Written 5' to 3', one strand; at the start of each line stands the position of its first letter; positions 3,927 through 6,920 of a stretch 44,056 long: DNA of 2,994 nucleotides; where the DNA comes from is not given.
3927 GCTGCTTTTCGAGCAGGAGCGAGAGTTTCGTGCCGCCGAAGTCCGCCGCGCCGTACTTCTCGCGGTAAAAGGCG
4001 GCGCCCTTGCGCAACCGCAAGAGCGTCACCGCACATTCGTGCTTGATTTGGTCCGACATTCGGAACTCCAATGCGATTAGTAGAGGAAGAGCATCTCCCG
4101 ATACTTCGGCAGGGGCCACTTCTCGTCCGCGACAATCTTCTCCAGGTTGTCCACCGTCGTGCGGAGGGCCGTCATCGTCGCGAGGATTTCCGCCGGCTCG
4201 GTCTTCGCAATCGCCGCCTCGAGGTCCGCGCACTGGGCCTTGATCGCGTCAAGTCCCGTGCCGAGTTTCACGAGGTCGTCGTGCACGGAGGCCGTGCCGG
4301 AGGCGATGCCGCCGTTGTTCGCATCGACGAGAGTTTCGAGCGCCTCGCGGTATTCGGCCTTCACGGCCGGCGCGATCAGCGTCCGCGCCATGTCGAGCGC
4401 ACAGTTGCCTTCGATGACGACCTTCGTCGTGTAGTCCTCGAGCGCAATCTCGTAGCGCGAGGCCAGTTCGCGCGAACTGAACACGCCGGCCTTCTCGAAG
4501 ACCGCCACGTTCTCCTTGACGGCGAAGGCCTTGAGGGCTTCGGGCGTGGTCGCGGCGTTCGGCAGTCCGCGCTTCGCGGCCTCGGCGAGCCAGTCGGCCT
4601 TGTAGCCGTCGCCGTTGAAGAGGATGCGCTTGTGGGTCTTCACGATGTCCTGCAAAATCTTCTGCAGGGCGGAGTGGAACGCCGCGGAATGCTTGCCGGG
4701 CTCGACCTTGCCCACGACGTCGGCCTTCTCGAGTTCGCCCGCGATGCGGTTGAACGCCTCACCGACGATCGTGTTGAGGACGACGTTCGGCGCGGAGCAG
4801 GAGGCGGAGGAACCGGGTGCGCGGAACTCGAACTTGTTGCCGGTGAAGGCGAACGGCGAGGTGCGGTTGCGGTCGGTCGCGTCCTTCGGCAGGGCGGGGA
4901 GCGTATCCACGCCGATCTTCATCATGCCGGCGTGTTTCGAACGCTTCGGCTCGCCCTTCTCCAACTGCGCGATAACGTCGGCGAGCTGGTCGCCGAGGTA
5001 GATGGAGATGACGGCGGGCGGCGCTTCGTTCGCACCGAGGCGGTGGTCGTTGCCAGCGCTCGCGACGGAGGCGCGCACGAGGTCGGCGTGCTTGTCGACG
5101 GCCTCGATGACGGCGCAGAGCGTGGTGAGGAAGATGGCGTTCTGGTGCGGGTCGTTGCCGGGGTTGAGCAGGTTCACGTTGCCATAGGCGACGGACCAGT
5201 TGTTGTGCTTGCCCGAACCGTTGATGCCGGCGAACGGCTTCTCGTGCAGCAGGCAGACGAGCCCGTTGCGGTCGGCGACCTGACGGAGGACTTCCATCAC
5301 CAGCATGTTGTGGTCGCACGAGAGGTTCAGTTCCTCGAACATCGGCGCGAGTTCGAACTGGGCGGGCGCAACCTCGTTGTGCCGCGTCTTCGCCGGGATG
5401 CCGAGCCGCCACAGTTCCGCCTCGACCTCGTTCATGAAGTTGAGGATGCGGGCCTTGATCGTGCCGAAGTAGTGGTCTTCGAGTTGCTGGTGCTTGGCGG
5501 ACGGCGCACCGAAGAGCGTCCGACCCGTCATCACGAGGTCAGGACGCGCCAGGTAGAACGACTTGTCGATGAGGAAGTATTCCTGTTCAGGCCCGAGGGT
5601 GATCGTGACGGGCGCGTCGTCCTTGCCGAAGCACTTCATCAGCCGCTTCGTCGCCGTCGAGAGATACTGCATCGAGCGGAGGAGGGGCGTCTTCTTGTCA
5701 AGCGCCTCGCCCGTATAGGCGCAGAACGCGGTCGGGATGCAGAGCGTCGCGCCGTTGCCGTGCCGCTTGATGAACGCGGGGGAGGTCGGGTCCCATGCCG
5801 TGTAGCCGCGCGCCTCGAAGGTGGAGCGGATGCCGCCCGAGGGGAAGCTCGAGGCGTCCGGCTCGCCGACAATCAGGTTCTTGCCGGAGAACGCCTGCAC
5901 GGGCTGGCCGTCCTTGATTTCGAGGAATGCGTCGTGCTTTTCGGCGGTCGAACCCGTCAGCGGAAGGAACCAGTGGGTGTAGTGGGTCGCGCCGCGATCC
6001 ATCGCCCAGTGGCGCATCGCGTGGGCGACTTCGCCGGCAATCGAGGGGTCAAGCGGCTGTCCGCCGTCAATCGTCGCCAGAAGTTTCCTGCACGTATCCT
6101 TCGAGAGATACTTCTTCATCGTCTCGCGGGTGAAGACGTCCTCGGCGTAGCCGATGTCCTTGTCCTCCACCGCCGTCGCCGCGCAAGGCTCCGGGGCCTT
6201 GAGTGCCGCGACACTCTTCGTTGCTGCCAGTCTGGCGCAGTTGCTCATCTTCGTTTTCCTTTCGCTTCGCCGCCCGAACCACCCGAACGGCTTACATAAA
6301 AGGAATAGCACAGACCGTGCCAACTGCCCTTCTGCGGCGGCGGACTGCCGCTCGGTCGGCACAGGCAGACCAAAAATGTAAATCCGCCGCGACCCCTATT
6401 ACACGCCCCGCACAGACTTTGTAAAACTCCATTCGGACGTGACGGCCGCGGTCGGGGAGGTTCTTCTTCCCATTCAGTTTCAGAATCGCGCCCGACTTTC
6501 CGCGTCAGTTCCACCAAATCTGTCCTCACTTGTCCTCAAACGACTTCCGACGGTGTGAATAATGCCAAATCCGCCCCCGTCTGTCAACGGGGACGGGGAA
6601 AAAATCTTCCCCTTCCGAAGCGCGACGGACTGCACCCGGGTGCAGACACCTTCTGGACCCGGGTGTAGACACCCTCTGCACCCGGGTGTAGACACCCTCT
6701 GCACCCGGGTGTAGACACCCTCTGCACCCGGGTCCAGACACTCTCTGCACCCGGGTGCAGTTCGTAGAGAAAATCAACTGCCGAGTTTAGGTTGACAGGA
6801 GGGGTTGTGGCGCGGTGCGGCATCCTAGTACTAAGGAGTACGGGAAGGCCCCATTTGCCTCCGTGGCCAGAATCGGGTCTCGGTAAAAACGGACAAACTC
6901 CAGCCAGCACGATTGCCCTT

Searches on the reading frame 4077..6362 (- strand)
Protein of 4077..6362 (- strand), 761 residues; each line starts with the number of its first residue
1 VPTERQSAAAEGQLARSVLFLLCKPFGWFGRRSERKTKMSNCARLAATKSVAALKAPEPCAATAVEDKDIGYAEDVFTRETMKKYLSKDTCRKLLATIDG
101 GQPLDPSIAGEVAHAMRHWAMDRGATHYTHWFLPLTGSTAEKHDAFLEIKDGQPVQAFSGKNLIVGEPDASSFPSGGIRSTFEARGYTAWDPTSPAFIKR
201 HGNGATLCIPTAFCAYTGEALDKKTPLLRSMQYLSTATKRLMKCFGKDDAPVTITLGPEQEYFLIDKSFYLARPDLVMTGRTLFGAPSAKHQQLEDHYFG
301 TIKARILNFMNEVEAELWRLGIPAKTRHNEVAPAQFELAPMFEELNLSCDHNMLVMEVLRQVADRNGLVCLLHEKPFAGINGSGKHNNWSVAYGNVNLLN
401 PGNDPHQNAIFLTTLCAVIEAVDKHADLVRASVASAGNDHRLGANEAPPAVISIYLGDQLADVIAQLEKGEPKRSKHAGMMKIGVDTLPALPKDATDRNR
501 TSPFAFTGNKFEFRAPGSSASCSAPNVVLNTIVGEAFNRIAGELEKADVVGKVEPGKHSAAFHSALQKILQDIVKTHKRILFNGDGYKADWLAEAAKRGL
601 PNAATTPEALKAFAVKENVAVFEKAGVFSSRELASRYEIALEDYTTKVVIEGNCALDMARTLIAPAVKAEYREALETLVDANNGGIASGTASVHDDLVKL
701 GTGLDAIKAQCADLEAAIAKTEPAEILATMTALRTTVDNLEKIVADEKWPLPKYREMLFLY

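Call 10: search_protein_families(library=pfam, proteins=[window:4077-6362:-])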
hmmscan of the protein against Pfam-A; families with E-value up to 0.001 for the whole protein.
window:4077-6362:- (761 aa): 3 families
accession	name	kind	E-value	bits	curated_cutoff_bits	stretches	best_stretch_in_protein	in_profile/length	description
PF12437.13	GSIII_N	-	4.5e-73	244.6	25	1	72-230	5-160/160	Glutamine synthetase type III N terminal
PF18318.6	Gln-synt_C-ter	-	1.8e-37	128.2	22.7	1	565-677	1-112/118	Glutamine synthetase C-terminal domain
PF00120.29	Gln-synt_C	-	1.4e-19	70.8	24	1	249-430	19-196/344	Glutamine synthetase, catalytic domain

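Call 67: find_homologous_proteins(query=window:4077-6362:-, max_evalue=1e-100)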
Query window:4077-6362:- (761 aa): 8000 proteins with E <= 1e-100 among 8000 candidates; the best 120 are listed.
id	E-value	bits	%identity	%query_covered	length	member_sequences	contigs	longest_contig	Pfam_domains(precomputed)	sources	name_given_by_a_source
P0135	0.0e+0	1651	100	95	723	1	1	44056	PF00120.30,PF18318.7,PF12437.14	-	-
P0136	0.0e+0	1613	97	95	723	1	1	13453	PF00120.30,PF18318.7,PF12437.14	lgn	-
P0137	0.0e+0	1599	96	95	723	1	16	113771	PF00120.30,PF18318.7,PF12437.14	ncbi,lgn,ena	-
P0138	0.0e+0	1599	96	95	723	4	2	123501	PF00120.30,PF18318.7,PF12437.14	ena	-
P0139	0.0e+0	1598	96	95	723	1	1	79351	PF00120.30,PF18318.7,PF12437.14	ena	-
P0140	0.0e+0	1598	96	95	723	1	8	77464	PF00120.30,PF18318.7,PF12437.14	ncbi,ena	-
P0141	0.0e+0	1597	96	95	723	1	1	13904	PF00120.30,PF18318.7,PF12437.14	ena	-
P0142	0.0e+0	1596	96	95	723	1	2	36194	PF00120.30,PF18318.7,PF12437.14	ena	-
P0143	0.0e+0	1595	96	95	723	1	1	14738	PF00120.30,PF18318.7,PF12437.14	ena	-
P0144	0.0e+0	1595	96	95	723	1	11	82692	PF00120.30,PF18318.7,PF12437.14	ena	-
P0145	0.0e+0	1592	96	95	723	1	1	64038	PF00120.30,PF18318.7,PF12437.14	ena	-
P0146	0.0e+0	1592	96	95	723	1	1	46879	PF00120.30,PF18318.7,PF12437.14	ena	-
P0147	0.0e+0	1590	96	95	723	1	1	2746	PF00120.30,PF18318.7,PF12437.14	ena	-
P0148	0.0e+0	1589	96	95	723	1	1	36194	PF00120.30,PF18318.7,PF12437.14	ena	-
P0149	0.0e+0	1553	93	95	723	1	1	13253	PF00120.30,PF18318.7,PF12437.14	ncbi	-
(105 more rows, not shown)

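Call 68: find_encoding_contigs(protein=P0137, flank=5000, max_places=10)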
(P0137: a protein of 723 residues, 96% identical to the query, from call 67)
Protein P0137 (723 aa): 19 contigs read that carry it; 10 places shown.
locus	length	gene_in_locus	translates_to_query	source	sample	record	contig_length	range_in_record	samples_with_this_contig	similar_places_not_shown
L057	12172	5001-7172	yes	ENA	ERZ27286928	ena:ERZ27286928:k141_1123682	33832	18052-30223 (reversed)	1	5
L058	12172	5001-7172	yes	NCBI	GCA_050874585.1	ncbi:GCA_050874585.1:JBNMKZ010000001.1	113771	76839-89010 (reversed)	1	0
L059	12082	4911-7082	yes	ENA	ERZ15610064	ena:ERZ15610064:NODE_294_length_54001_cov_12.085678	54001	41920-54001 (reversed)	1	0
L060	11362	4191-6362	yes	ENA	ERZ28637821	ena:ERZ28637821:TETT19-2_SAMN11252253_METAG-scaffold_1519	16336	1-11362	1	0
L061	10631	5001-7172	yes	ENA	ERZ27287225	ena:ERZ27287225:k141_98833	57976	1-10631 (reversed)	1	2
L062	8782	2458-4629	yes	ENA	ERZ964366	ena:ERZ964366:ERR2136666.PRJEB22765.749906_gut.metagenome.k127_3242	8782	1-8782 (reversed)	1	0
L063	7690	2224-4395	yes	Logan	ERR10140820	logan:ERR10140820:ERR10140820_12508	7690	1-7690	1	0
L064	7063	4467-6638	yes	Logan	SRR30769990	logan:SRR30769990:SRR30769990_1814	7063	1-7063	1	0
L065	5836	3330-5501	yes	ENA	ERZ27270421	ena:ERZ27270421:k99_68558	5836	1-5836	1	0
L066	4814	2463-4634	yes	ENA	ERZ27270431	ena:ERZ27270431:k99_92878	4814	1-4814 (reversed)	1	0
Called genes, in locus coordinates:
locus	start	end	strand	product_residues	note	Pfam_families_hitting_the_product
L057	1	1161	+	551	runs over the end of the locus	PF00083:Sugar_tr, PF07690:MFS_1, PF00083:Sugar_tr, PF07690:MFS_1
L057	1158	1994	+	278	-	PF00753:Lactamase_B, PF23023:Anti-Pycsar_Apyc1 (faint), PF12706:Lactamase_B_2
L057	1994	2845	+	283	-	-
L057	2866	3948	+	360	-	PF00814:TsaD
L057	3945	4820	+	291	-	PF00892:EamA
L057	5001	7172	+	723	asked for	PF12437:GSIII_N, PF00120:Gln-synt_C, PF18318:Gln-synt_C-ter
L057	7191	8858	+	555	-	PF13522:GATase_6 (weak)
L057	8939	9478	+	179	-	PF04542:Sigma70_r2 (weak), PF07638:Sigma70_ECF (weak), PF08281:Sigma70_r4_2, PF04545:Sigma70_r4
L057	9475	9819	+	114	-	-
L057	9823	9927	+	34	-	-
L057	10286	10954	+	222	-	PF13407:Peripla_BP_4 (weak), PF13377:Peripla_BP_3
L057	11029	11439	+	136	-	PF12833:HTH_18, PF00165:HTH_AraC (weak)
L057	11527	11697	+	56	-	PF12797:Fer4_2 (weak), PF13237:Fer4_10, PF00037:Fer4, PF12838:Fer4_7 (weak), PF13187:Fer4_9 (weak), PF25160:LdpA_Fe-S-bd (weak), PF00037:Fer4, PF12837:Fer4_6 (weak), +4 more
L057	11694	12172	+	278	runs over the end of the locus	PF11449:ArsP_2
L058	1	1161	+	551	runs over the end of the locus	PF00083:Sugar_tr, PF07690:MFS_1, PF00083:Sugar_tr, PF07690:MFS_1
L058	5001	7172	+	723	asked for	PF12437:GSIII_N, PF00120:Gln-synt_C, PF18318:Gln-synt_C-ter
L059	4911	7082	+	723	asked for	PF12437:GSIII_N, PF00120:Gln-synt_C, PF18318:Gln-synt_C-ter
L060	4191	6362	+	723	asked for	PF12437:GSIII_N, PF00120:Gln-synt_C, PF18318:Gln-synt_C-ter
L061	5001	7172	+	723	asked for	PF12437:GSIII_N, PF00120:Gln-synt_C, PF18318:Gln-synt_C-ter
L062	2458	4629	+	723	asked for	PF12437:GSIII_N, PF00120:Gln-synt_C, PF18318:Gln-synt_C-ter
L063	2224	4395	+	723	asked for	PF12437:GSIII_N, PF00120:Gln-synt_C, PF18318:Gln-synt_C-ter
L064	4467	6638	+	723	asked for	PF12437:GSIII_N, PF00120:Gln-synt_C, PF18318:Gln-synt_C-ter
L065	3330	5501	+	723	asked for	PF12437:GSIII_N, PF00120:Gln-synt_C, PF18318:Gln-synt_C-ter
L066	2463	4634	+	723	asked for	PF12437:GSIII_N, PF00120:Gln-synt_C, PF18318:Gln-synt_C-ter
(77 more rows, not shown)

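Call 88: find_encoding_contigs(protein=P0136, flank=10000, max_places=3)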
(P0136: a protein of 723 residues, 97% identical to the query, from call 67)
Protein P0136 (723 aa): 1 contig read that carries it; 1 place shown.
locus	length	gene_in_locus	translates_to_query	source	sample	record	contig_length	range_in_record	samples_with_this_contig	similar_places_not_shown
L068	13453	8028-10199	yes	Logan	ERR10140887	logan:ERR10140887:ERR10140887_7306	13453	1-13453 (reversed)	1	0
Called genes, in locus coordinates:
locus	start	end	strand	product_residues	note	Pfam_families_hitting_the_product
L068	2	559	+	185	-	?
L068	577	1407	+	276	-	PF01039:Carboxyl_trans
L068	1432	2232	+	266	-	PF03255:ACCA, PF01039:Carboxyl_trans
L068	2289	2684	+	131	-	PF02620:YceD (weak)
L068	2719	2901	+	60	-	PF01783:Ribosomal_L32p, PF14952:zf-tcix (faint)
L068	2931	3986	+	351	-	PF02504:FA_synthesis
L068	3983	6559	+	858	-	PF00133:tRNA-synt_1, PF09334:tRNA-synt_1g, PF13603:tRNA-synt_1_2, PF00133:tRNA-synt_1 (weak), PF08264:Anticodon_1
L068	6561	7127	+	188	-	-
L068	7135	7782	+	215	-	PF00702:Hydrolase, PF12710:HAD, PF13419:HAD_2, PF13242:Hydrolase_like (weak)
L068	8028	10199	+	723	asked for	PF12437:GSIII_N, PF00120:Gln-synt_C, PF18318:Gln-synt_C-ter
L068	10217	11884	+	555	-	PF13522:GATase_6 (weak)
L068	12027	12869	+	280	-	PF03190:Thioredox_DsbH (faint), PF13899:Thioredoxin_7, PF13098:Thioredoxin_2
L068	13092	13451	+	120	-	?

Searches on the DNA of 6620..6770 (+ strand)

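Call 85: search_dna_similar(query=window:6620-6770:+, collection=plasmids, mode=distant, max_evalue=0.05, max_rows=10)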
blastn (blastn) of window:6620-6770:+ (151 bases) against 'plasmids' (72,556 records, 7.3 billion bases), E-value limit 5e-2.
No match.
